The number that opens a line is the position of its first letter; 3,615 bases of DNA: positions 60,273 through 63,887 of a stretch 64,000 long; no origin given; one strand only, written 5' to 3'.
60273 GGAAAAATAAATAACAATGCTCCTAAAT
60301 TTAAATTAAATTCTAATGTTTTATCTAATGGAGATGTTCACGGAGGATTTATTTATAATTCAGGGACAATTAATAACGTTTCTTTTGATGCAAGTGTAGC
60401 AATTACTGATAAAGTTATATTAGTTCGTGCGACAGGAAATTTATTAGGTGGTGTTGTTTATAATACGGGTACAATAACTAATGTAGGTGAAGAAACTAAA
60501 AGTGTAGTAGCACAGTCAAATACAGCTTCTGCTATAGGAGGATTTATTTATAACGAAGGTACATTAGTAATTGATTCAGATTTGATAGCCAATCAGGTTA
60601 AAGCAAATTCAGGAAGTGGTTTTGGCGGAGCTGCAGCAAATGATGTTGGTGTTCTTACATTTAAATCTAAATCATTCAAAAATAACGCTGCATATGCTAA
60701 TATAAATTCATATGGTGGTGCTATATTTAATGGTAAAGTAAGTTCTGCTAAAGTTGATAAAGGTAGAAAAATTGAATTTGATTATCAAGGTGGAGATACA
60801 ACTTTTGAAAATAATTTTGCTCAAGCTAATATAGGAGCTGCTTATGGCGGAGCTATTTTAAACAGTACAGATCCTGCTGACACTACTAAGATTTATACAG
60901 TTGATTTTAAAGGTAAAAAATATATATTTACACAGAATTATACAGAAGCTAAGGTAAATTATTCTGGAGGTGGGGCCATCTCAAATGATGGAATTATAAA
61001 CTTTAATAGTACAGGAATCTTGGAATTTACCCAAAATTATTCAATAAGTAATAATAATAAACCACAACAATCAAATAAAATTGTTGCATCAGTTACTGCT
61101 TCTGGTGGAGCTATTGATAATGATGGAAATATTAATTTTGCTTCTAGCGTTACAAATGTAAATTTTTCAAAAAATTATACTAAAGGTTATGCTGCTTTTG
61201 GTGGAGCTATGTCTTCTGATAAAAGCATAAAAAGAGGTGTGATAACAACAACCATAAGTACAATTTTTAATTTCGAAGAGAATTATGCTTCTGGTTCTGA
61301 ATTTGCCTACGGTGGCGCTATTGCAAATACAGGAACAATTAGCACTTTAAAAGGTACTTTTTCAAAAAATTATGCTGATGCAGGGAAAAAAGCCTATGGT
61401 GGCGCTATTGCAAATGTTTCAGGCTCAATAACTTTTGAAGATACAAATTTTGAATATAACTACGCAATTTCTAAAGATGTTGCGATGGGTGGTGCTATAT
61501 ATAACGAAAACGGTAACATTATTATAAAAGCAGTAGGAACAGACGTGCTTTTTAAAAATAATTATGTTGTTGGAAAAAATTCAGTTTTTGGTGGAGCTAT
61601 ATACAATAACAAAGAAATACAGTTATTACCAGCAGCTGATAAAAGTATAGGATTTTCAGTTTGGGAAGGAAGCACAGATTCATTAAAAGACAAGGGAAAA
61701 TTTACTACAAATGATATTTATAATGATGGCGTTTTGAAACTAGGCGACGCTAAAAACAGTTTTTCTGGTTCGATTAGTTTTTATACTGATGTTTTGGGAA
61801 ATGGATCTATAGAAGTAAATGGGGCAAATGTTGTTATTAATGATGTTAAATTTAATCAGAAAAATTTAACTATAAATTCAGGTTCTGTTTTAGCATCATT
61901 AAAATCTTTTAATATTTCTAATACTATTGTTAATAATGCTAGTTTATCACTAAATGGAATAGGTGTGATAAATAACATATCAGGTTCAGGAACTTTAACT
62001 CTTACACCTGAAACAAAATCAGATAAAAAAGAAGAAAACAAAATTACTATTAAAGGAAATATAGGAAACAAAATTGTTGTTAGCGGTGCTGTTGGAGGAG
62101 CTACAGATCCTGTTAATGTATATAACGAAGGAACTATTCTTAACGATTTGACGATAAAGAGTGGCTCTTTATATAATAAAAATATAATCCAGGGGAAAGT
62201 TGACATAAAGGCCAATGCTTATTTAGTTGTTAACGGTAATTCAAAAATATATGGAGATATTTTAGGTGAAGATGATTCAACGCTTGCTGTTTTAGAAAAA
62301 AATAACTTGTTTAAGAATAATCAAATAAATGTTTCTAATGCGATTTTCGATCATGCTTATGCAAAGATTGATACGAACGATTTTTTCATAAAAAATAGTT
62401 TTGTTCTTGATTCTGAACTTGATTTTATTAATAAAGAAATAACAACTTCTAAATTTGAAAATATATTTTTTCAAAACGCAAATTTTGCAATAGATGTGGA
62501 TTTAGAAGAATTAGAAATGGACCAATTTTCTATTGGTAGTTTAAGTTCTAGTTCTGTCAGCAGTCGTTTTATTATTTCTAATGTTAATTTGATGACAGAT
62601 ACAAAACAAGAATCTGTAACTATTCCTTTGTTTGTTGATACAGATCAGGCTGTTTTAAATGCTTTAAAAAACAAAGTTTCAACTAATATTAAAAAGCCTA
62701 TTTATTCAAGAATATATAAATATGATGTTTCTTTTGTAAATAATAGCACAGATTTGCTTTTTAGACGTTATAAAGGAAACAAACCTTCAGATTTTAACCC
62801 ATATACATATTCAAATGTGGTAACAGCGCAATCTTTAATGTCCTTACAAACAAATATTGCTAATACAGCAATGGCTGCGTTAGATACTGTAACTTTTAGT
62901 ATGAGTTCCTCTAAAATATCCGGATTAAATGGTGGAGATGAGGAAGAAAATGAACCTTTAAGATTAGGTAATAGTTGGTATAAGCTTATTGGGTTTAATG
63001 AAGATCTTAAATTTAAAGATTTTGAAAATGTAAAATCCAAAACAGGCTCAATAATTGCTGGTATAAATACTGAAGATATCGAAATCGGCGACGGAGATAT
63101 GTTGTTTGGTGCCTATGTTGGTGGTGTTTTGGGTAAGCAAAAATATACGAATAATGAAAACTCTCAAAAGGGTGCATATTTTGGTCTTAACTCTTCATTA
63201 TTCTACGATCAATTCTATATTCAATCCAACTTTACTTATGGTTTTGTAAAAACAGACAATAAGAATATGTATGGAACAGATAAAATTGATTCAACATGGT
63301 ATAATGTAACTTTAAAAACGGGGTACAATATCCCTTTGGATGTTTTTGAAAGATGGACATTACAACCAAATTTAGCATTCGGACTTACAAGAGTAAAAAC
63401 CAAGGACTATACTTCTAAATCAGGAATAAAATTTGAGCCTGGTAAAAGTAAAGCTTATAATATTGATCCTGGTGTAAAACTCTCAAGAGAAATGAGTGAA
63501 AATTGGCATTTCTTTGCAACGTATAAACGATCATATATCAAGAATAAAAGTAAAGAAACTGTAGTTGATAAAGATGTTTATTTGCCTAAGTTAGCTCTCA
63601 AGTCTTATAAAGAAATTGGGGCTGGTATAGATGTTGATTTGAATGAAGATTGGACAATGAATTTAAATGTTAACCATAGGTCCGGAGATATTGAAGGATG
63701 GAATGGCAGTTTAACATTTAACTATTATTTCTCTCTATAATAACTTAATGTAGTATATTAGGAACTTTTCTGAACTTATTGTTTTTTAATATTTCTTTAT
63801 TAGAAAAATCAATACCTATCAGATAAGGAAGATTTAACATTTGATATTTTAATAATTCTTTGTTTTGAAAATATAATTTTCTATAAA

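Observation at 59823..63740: Pmp-like (GGA[ILV]/FxxN) autotransporter encoded 20 nt downstream of tssM, apparently inside the T6SS transcription unit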

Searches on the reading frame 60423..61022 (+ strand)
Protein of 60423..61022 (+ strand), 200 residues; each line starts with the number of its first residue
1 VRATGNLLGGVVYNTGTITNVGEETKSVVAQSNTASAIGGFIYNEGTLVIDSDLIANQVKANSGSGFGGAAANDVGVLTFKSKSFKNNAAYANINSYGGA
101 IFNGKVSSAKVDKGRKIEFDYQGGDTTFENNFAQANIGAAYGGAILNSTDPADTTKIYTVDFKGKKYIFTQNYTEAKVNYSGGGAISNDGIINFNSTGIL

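Call 31: search_protein_families(library=pfam, proteins=[window:60423-61022:+], max_evalue=1)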
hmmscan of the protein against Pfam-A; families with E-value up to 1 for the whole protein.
window:60423-61022:+ (200 aa): 4 families
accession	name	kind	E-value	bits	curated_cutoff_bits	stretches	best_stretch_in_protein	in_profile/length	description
PF23381.1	Beta-prop_IFT122_1st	-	0.031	13.6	28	1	19-125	67-174/350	IFT122 first beta-propeller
PF02415.23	Chlam_PMP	-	0.039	14.6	20.6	1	125-147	1-18/19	Chlamydia polymorphic membrane protein (Chlamydia_PMP) repeat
PF22138.2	MjAgo_N-like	-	0.074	14.1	27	0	80-108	6-36/69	Archaeal argonaute protein N-terminal domain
PF10946.13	DUF2625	-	0.78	9.2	27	0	28-55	41-68/207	Protein of unknown function DUF2625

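Call 69: search_protein_families(library=ncbifam, proteins=[window:60423-61022:+], max_evalue=0.1)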
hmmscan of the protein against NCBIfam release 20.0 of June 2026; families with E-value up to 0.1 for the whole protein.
window:60423-61022:+ (200 aa): 0 families

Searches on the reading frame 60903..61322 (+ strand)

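Call 31: search_protein_families(library=pfam, proteins=[window:60903-61322:+], max_evalue=1)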
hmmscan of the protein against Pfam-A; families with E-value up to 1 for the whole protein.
window:60903-61322:+ (140 aa): 3 families
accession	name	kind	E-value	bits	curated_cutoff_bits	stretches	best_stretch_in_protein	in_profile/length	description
PF14267.11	DUF4357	-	0.052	13.9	38.4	0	28-49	6-26/54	Domain of unknown function (DUF4357)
PF02415.23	Chlam_PMP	-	0.16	12.8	20.6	1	8-28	3-18/19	Chlamydia polymorphic membrane protein (Chlamydia_PMP) repeat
PF08533.16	Glyco_hydro_42C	-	0.19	11.9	21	0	4-22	11-29/58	Beta-galactosidase C-terminal domain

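Call 69: search_protein_families(library=ncbifam, proteins=[window:60903-61322:+], max_evalue=0.1)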
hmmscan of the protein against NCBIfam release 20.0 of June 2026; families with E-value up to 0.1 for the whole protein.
window:60903-61322:+ (140 aa): 0 families

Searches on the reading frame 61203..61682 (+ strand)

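Call 31: search_protein_families(library=pfam, proteins=[window:61203-61682:+], max_evalue=1)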
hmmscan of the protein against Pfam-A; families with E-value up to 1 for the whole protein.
window:61203-61682:+ (160 aa): 2 families
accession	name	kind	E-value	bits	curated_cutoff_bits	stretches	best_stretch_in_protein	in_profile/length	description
PF02415.23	Chlam_PMP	-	1.5e-06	28.3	20.6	2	114-135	1-18/19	Chlamydia polymorphic membrane protein (Chlamydia_PMP) repeat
PF01217.26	Clat_adaptor_s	-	0.06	13.7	22.5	0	82-111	106-135/142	Clathrin adaptor complex small chain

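Call 69: search_protein_families(library=ncbifam, proteins=[window:61203-61682:+], max_evalue=0.1)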
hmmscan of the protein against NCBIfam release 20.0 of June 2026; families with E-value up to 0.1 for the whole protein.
window:61203-61682:+ (160 aa): 1 family
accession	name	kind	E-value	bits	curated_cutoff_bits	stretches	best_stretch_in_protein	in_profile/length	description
TIGR01376.1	POMP_repeat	repeat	0.0098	15.7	15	0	22-47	5-26/28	polymorphic outer membrane protein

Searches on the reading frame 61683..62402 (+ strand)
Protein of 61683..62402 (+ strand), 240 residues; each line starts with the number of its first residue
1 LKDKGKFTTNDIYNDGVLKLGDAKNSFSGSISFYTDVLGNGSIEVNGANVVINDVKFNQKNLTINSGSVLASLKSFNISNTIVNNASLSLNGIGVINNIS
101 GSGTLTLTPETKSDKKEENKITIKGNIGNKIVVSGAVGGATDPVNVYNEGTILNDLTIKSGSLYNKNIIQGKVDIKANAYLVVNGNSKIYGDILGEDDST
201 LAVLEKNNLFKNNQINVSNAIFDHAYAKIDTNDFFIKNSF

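Call 31: search_protein_families(library=pfam, proteins=[window:61683-62402:+], max_evalue=1)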
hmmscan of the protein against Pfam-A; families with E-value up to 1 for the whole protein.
window:61683-62402:+ (240 aa): 1 family
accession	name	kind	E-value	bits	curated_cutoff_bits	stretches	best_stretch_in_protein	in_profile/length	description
PF01987.23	AIM24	-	0.11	12.6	25.7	1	50-108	76-140/205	Mitochondrial biogenesis AIM24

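Call 69: search_protein_families(library=ncbifam, proteins=[window:61683-62402:+], max_evalue=0.1)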
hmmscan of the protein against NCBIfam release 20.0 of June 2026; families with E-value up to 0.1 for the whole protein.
window:61683-62402:+ (240 aa): 0 families

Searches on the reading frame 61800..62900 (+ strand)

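Call 8: search_protein_families(library=pfam, proteins=[window:61800-62900:+], max_evalue=10)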
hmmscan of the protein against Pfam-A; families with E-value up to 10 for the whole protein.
window:61800-62900:+ (367 aa): 1 family
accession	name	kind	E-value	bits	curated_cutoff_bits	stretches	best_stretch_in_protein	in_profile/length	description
PF05209.18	MinC_N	-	0.65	10.6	27.3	1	218-242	30-56/71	Septum formation inhibitor MinC, N-terminal domain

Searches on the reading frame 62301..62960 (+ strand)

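Call 31: search_protein_families(library=pfam, proteins=[window:62301-62960:+], max_evalue=1)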
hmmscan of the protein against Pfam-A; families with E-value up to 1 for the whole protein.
window:62301-62960:+ (220 aa): 1 family
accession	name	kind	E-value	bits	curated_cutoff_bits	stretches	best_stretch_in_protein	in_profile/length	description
PF05209.18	MinC_N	-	0.86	10.2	27.3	1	53-75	32-56/71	Septum formation inhibitor MinC, N-terminal domain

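Call 69: search_protein_families(library=ncbifam, proteins=[window:62301-62960:+], max_evalue=0.1)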
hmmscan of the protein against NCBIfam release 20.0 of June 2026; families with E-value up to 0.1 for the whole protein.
window:62301-62960:+ (220 aa): 0 families

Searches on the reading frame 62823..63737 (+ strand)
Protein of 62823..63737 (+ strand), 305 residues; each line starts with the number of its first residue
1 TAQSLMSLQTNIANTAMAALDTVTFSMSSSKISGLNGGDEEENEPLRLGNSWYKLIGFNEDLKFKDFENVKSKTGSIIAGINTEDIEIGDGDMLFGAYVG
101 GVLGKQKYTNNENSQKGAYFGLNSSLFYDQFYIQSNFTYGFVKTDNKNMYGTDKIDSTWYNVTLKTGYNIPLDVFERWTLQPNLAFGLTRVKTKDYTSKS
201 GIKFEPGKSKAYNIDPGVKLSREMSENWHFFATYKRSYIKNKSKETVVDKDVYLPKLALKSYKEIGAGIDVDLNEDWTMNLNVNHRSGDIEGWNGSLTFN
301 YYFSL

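Call 8: search_protein_families(library=pfam, proteins=[window:62823-63737:+], max_evalue=10)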
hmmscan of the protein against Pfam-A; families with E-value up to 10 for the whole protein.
window:62823-63737:+ (305 aa): 2 families
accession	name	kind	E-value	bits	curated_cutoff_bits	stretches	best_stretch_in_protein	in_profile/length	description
PF03797.25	Autotransporter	-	5.7e-16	59.5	26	1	68-284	19-255/255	Autotransporter beta-domain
PF12099.14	DUF3575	-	0.0081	15.9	21.1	1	114-205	79-156/177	Protein of unknown function (DUF3575)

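Call 9: search_protein_families(library=ncbifam, proteins=[window:62823-63737:+], max_evalue=10)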
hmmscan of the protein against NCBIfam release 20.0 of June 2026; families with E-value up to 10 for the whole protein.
window:62823-63737:+ (305 aa): 1 family
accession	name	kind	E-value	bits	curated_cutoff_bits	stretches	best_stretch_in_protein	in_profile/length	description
TIGR01414.1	autotrans_barl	domain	2.8e-14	53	16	1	9-303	134-432/432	autotransporter outer membrane beta-barrel domain-containing protein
